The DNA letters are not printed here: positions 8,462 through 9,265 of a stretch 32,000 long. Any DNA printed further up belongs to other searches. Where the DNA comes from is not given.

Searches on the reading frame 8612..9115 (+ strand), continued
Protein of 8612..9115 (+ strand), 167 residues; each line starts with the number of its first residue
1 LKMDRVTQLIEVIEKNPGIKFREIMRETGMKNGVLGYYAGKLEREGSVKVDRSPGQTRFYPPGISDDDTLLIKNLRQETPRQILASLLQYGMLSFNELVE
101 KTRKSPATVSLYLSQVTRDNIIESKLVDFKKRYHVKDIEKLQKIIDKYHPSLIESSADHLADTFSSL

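Call 42: find_encoding_contigs(protein=P0381, flank=10000, max_places=2)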
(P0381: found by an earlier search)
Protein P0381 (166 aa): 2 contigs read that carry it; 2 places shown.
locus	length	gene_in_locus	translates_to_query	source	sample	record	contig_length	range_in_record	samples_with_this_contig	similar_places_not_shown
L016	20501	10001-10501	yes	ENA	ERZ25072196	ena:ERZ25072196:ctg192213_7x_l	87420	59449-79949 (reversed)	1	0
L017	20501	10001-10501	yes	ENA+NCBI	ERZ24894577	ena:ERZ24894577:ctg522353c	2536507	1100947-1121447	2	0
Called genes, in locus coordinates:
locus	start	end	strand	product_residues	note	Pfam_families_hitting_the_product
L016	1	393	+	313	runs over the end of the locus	PF13384:HTH_23 (faint), PF13518:HTH_28 (weak), PF13551:HTH_29 (faint), PF13276:HTH_21 (weak), PF00665:rve, PF13683:rve_3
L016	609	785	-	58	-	PF01361:Tautomerase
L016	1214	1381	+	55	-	PF03911:Sec61_beta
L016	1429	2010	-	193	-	-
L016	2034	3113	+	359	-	PF09843:DUF2070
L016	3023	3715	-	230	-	-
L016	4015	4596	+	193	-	PF00210:Ferritin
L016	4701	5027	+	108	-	-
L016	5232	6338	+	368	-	PF02786:CPSase_L_D2 (weak), PF08442:ATP-grasp_2, PF13549:ATP-grasp_5, PF24948:Citrate_synth_N (weak), PF00549:Ligase_CoA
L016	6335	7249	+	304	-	PF02629:CoA_binding, PF13380:CoA_binding_2 (weak), PF00549:Ligase_CoA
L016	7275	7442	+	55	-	-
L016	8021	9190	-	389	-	-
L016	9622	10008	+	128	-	-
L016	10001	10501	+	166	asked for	PF01022:HTH_5 (faint), PF01047:MarR (weak), PF09339:HTH_IclR (faint), PF12802:MarR_2 (weak), PF13412:HTH_24, PF13601:HTH_34 (faint), PF24266:HTH_HVO_0163_N, PF12840:HTH_20 (faint)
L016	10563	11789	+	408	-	PF00291:PALP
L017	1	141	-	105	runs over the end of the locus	-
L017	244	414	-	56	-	-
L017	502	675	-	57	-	-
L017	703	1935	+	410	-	PF00665:rve, PF13610:DDE_Tnp_IS240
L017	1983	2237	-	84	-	-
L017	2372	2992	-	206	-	-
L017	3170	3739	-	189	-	-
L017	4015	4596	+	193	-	PF00210:Ferritin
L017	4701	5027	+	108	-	-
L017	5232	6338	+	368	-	PF02786:CPSase_L_D2 (weak), PF08442:ATP-grasp_2, PF13549:ATP-grasp_5, PF24948:Citrate_synth_N (weak), PF00549:Ligase_CoA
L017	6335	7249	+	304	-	PF02629:CoA_binding, PF13380:CoA_binding_2 (weak), PF00549:Ligase_CoA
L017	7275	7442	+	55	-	-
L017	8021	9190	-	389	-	-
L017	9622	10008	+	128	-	-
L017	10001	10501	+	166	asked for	PF01022:HTH_5 (faint), PF01047:MarR (weak), PF09339:HTH_IclR (faint), PF12802:MarR_2 (weak), PF13412:HTH_24, PF13601:HTH_34 (faint), PF24266:HTH_HVO_0163_N, PF12840:HTH_20 (faint)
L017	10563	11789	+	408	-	PF00291:PALP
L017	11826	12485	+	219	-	PF00117:GATase, PF07722:Peptidase_C26 (weak)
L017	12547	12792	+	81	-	PF01037:AsnC_trans_reg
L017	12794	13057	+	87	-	-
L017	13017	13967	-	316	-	-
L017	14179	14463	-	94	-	PF03992:ABM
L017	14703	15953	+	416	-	PF02844:GARS_N, PF01071:GARS_A, PF02222:ATP-grasp (weak), PF02843:GARS_C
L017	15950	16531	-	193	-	PF01812:5-FTHF_cyc-lig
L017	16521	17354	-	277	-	PF00763:THF_DHG_CYH, PF02882:THF_DHG_CYH_C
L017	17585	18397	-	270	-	PF01791:DeoC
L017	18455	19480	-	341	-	PF08240:ADH_N, PF13602:ADH_zinc_N_2 (faint), PF16912:Glu_dehyd_C, PF00107:ADH_zinc_N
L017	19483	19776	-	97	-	PF01990:ATP-synt_F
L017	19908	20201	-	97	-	-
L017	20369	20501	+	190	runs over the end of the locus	-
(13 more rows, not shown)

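Call 48: find_related_loci(query=A2, collection=metagenome_contigs, flank=4000)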
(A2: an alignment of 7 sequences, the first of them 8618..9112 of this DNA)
Query A2 (165 aa) in metagenome_contigs; peptide patterns used: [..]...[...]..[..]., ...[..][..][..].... (x = any residue, [..] = any of these).
446 stretches matched a pattern; 345 encode a relative of the query (tblastn E <= 1e-3); the best 80 are kept; 80 distinct loci.
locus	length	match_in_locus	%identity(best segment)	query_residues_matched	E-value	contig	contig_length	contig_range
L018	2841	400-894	90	1-165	1e-101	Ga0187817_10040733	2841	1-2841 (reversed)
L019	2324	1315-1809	89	1-165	6e-102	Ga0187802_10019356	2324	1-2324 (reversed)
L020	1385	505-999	90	1-165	3e-105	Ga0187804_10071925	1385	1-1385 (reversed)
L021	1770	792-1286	82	1-165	3e-96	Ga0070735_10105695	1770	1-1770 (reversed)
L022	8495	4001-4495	79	1-165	3e-88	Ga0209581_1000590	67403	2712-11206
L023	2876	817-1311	78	1-165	1e-86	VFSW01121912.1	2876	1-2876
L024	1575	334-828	71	1-165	1e-84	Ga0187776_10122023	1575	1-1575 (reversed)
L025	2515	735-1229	70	1-165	1e-81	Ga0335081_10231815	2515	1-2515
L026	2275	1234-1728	70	1-165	4e-81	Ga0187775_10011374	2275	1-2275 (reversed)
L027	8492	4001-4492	70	2-165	2e-78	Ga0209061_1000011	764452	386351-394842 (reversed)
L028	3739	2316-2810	69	1-165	8e-78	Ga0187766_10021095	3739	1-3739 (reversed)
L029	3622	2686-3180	66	1-165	3e-74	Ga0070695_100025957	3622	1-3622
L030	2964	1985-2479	65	1-165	4e-72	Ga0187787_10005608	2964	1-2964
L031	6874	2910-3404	66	1-165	9e-72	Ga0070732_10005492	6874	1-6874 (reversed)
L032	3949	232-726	65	1-165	7e-71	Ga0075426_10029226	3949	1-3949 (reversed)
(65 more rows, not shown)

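Call 52: search_solved_structures(query=A1, max_evalue=1, show_alignments=2)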
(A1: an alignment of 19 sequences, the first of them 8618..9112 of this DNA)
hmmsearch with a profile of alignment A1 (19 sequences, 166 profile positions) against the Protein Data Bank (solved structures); distinct sequences matched with E-value up to 1: 90 (the best 60 are shown).
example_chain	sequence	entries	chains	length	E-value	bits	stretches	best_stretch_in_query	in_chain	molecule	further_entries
3jth_A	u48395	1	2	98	1.5e-07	34.4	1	67-149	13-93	Transcription activator HlyU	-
5znx_A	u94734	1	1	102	1.7e-07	34.2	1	67-149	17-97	Transcriptional activator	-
4k2e_A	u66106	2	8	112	6.7e-07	32.3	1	67-148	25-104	Transcriptional activator HlyU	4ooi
4omy_A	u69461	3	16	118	2.4e-05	27.3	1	80-145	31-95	NolR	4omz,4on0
9t6r_A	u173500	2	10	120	3.3e-05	26.8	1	63-145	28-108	Lmo1102 protein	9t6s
9t6t_A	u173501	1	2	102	3.4e-05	26.8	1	63-145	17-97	Lmo1102 protein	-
1uly_A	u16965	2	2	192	3.9e-05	26.6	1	68-129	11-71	hypothetical protein PH1932 | hypothetical transcription regulator protein, PH1932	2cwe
2zkz_A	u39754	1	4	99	4.2e-05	26.5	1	65-146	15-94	Transcriptional repressor pagR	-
3cuo_A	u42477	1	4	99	5.4e-05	26.1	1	65-146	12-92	Uncharacterized HTH-type transcriptional regulator ygaV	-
5duk_A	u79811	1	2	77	6.3e-05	25.9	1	4-61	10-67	putative DNA binding protein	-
1r22_A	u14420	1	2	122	7.2e-05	25.7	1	80-141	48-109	Transcriptional repressor smtB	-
3f6v_A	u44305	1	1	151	8.3e-05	25.5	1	76-158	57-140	Possible transcriptional regulator, ArsR family protein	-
4ggg_A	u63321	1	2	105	0.0001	25.2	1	68-142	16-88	Repressor protein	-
1r1u_A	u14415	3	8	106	0.00013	24.8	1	68-142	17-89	repressor protein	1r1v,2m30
2kjb_A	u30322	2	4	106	0.00014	24.8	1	68-142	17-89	CzrA protein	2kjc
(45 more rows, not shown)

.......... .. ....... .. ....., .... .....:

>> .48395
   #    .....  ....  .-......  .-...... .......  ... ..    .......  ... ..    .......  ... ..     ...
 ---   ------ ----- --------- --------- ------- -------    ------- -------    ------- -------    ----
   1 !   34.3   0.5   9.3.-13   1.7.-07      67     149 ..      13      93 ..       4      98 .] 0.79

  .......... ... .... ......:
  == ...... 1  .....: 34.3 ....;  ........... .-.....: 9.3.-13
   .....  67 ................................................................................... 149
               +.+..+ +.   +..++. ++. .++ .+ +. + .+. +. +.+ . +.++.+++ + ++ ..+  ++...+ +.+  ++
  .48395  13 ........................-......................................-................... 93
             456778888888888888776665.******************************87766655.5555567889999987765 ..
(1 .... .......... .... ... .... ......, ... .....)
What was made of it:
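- ArsR-type domains are usually found in repressors (call 52).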

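Call 53: search_protein_families(library=ncbifam, proteins=[window:8618-9112:+], max_evalue=0.1)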
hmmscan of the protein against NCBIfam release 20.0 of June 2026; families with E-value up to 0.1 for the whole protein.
window:8618-9112:+ (165 aa): 9 families
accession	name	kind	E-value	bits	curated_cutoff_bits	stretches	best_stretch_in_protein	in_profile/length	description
NF053755.1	MsvR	equivalog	8.1e-08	32.2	220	1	75-130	12-66/236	transcriptional factor MsvR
NF053660.1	ORF80_fam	equivalog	1.8e-06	27.7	95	1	79-123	5-49/70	ORF80 family leucine zipper DNA-binding protein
NF033788.1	HTH_metalloreg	subfamily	0.00012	21.8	55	1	69-123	4-58/77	metalloregulator ArsR/SmtB family transcription factor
TIGR01884.1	cas_HTH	subfamily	0.0047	16.3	60.2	0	79-135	145-200/202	CRISPR-associated CARF protein Csa3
TIGR04176.1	MarR_EPS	equivalog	0.015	15.3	88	1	5-49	7-51/105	MarR family EPS-associated transcriptional regulator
NF008384.0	PRK11179.1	equivalog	0.017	15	227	1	77-131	10-64/153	transcriptional regulator AsnC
NF033789.1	repress_SdpR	subfamily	0.022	14.7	100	1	71-123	3-54/79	autorepressor SdpR family transcription factor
NF053609.1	Sul12a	equivalog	0.035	14.3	150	0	80-152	9-82/103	Sul12a family chromatin-organizing protein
NF041395.1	TranRegLrpA1_Halo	equivalog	0.06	13.3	250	0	76-122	5-53/142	HTH-type transcriptional regulator LrpA1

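Call 65: search_protein_families(library=pfam, proteins=[L017:8021-9190:-], max_evalue=10)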
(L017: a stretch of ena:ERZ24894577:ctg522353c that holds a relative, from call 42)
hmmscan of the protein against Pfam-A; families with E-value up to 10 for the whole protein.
L017:8021-9190:- (389 aa): 4 families
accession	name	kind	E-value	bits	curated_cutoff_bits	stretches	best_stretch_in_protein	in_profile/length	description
PF21557.3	RhaB_D2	-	0.088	13.1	27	1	221-276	71-122/172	Alpha-L-rhamnosidase, domain D2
PF22433.2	MtxA_IG-like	-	0.11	12.8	26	0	222-240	48-66/83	Magnetotaxis protein MtxA, Immunoglobulin-like domain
PF13385.13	Laminin_G_3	-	0.16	12.5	27.6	1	232-263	82-112/151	Concanavalin A-like lectin/glucanases superfamily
PF14347.11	DUF4399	-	0.42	11.4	28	1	344-376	58-90/91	Domain of unknown function (DUF4399)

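Call 67: predict_structure(alignment_id=A3)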
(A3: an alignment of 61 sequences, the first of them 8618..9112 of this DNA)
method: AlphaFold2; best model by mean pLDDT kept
length: 165 residues; sequences in the alignment: 61
mean_pLDDT: 88.0   pTM: 0.78
mean pLDDT of the five models: 88.0, 87.7, 87.5, 87.1, 87.0
residues with pLDDT >= 90: 132; 70-90: 14; 50-70: 5; < 50: 14
segments of 3 or more residues with pLDDT < 50: 152-165
pLDDT, mean of each block of 10 residues (from residue 1): 88 93 91 94 93 89 92 93 95 97 97 96 94 94 80 43 44
secondary structure, 60 per line:
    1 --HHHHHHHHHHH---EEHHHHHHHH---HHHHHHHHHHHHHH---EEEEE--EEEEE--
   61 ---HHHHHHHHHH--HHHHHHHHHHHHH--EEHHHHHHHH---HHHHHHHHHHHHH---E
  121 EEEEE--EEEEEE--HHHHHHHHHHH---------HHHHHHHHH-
elements in order: H3-13 H19-26 H30-43 E47-51 E54-58 H64-73 H76-88 H93-100 H104-116 E120-125 E128-133 H136-146 H156-164
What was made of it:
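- On ArsR/SmtB family (for the candidate regulator): The chain holds two winged-helix domains (call 67).
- Two winged-helix domains are predicted with pLDDT 88: call 67.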

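Call 71: fold_search(model_id=the predicted structure, library=pdb)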
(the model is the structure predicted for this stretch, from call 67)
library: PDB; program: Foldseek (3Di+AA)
matches with E <= 10: 1624; with E <= 0.001: 5
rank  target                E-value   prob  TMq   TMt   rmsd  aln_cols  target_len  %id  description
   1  3cuq_A                4.7e-04  1.00  0.32  0.25  10.9       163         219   13  Integrated structural and functional model of the human ESCRT-II complex (released 2008-11-04)
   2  2zme_A                5.2e-04  1.00  0.33  0.26  10.0       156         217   14  Integrated structural and functional model of the human ESCRT-II complex (released 2008-11-04)
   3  7kua                  8.2e-04  1.00  0.37  0.41  10.6       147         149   10  Crystal structure of the MarR family transcriptional regulator from Pseudomonas putida bound to Indole 3 acetic acid (released 2021-12-01)
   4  7d58_O                9.1e-04  1.00  0.33  0.12  15.7       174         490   13  cryo-EM structure of human RNA polymerase III in elongating state (released 2021-02-17)
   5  8iue_P                9.7e-04  1.00  0.32  0.19  11.3       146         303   14  RNA polymerase III pre-initiation complex melting complex 1 (released 2023-05-24)
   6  2xv4                  1.0e-03  1.00  0.32  0.14  15.5       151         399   15  Structure of Human RPC62 (partial) (released 2011-03-02)
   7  6f40_P                1.3e-03  1.00  0.34  0.23  19.4       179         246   15  RNA Polymerase III open complex (released 2018-01-17)
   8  9zd6_A                1.4e-03  1.00  0.33  0.14  11.7       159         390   11  Bacterial interstrand DNA crosslink glycosylase AlkX/YcaQ bound to DNA (released 2026-01-14)
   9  4omz_A                1.6e-03  1.00  0.43  0.70   2.0        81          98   17  Crystal Structure of NolR from Sinorhizobium fredii (released 2014-04-16)
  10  2uwm_A                1.6e-03  1.00  0.28  0.24  12.1       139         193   16  C-TERMINAL DOMAIN(WH2-WH4) OF ELONGATION FACTOR SELB IN COMPLEX WITH SECIS RNA (released 2007-05-08)
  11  5afq_A                1.9e-03  1.00  0.33  0.13  15.7       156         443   14  Crystal structure of RPC62 - RPC32 beta (released 2015-10-07)
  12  2zkz_C                2.0e-03  1.00  0.44  0.79   1.8        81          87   20  Crystal structure of the transcriptional repressor PagR of Bacillus anthracis (released 2009-04-07)
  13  8b9x_B                2.1e-03  1.00  0.30  0.20  11.4       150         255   13  Chimeric protein of human UFM1 E3 ligase, UFL1, and DDRGK1 (released 2023-10-25)
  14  8b9x_A                2.1e-03  0.99  0.30  0.20  18.3       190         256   14  Chimeric protein of human UFM1 E3 ligase, UFL1, and DDRGK1 (released 2023-10-25)
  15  2xub                  2.2e-03  1.00  0.34  0.14  15.5       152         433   16  Human RPC62 subunit structure (released 2011-03-02)
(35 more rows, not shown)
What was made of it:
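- Closest known: ArsR/SmtB metalloregulators. Same: The second winged-helix domain matches this family by profile (call 52) and by fold (call 71).
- The C-terminal domain is ArsR-like: HMM E = 1.5e-7 to HlyU (call 52) and rmsd about 2 A to NolR, PagR and HlyU (call 71).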

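Call 90: find_encoding_contigs(protein=P0341, flank=10000, max_places=1)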
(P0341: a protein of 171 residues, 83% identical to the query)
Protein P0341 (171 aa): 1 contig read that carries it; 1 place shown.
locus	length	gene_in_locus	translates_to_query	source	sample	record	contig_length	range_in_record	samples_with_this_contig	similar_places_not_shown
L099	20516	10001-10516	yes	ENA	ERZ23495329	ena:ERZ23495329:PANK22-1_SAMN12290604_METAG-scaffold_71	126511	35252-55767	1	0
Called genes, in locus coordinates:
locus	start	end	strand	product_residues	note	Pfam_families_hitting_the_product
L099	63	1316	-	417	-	PF00368:HMG-CoA_red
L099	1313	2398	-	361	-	PF07995:GSDH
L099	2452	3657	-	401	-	PF13458:Peripla_BP_6, PF01094:ANF_receptor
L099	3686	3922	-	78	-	-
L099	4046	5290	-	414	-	-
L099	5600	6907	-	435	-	PF22641:TiaS_TCKD, PF08489:TiaS_FLD, PF23783:Zn_ribbon_TiaS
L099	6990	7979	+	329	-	PF01866:Diphthamide_syn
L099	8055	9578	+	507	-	-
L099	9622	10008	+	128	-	-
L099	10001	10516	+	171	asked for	PF01022:HTH_5 (faint), PF01047:MarR (weak), PF09339:HTH_IclR (faint), PF12802:MarR_2 (faint), PF13412:HTH_24, PF24266:HTH_HVO_0163_N (weak), PF12840:HTH_20 (faint)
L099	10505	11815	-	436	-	PF01385:OrfB_IS605, PF07282:Cas12f1-like_TNB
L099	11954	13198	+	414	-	-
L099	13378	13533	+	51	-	-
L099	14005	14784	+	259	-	PF01694:Rhomboid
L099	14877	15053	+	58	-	PF01361:Tautomerase, PF14552:Tautomerase_2 (weak)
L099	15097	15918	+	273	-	PF00795:CN_hydrolase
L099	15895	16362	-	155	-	PF01396:Zn_ribbon_Top1 (weak)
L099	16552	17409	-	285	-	PF02086:MethyltransfD12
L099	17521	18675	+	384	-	PF00108:Thiolase_N, PF22691:Thiolase_C_1, PF02803:Thiolase_C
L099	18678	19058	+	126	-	PF12172:zf-ChsH2 (weak), PF01796:OB_ChsH2_C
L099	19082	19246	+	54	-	-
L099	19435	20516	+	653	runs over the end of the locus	PF24038:DUF7347, PF03477:ATP-cone, PF13597:NRDD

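Call 91: find_encoding_contigs(protein=P0354, flank=10000, max_places=1)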
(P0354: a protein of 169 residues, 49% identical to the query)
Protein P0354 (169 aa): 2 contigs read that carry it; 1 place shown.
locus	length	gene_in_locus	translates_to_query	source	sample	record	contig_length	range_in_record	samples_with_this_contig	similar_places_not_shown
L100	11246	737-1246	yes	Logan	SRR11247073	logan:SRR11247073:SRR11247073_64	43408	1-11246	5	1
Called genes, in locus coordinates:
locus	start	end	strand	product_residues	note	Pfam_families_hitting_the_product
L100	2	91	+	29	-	?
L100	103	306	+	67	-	-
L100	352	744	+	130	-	-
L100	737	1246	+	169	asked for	PF13412:HTH_24 (faint), PF24266:HTH_HVO_0163_N, PF01022:HTH_5 (faint)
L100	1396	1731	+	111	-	-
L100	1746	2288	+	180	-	PF00571:CBS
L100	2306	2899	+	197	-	-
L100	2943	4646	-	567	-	PF02743:dCache_1, PF00672:HAMP, PF00211:Guanylate_cyc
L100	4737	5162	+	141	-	PF00582:Usp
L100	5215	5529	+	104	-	PF00543:P-II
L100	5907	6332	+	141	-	PF00582:Usp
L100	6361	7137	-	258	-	-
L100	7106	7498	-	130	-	PF00547:Urease_gamma (weak)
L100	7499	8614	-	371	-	PF00491:Arginase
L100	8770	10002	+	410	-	-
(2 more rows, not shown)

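Call 92: find_encoding_contigs(protein=P0371, flank=10000, max_places=1)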
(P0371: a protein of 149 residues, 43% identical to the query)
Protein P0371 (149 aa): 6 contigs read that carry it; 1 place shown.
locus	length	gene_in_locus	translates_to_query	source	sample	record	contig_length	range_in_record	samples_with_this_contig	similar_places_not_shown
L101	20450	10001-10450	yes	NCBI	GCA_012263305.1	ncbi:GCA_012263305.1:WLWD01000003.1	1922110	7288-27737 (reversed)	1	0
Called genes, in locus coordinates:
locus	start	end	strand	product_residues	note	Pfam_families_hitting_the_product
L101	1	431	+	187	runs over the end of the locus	PF13489:Methyltransf_23, PF13847:Methyltransf_31 (faint), PF08241:Methyltransf_11, PF08242:Methyltransf_12, PF13649:Methyltransf_25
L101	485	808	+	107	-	PF03992:ABM (weak)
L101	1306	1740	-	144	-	PF02628:COX15-CtaA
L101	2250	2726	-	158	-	PF00210:Ferritin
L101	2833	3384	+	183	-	PF06745:ATPase (weak), PF14417:MEDS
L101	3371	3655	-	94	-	PF14947:HTH_45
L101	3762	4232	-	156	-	PF07883:Cupin_2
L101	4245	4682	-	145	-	PF00582:Usp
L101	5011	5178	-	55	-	-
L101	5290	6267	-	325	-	PF06884:DUF1264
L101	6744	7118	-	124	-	PF12840:HTH_20 (weak)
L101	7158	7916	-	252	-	PF00581:Rhodanese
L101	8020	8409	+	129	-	PF03625:DUF302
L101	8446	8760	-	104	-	-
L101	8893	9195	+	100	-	-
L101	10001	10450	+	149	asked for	PF01022:HTH_5 (faint), PF24266:HTH_HVO_0163_N (weak)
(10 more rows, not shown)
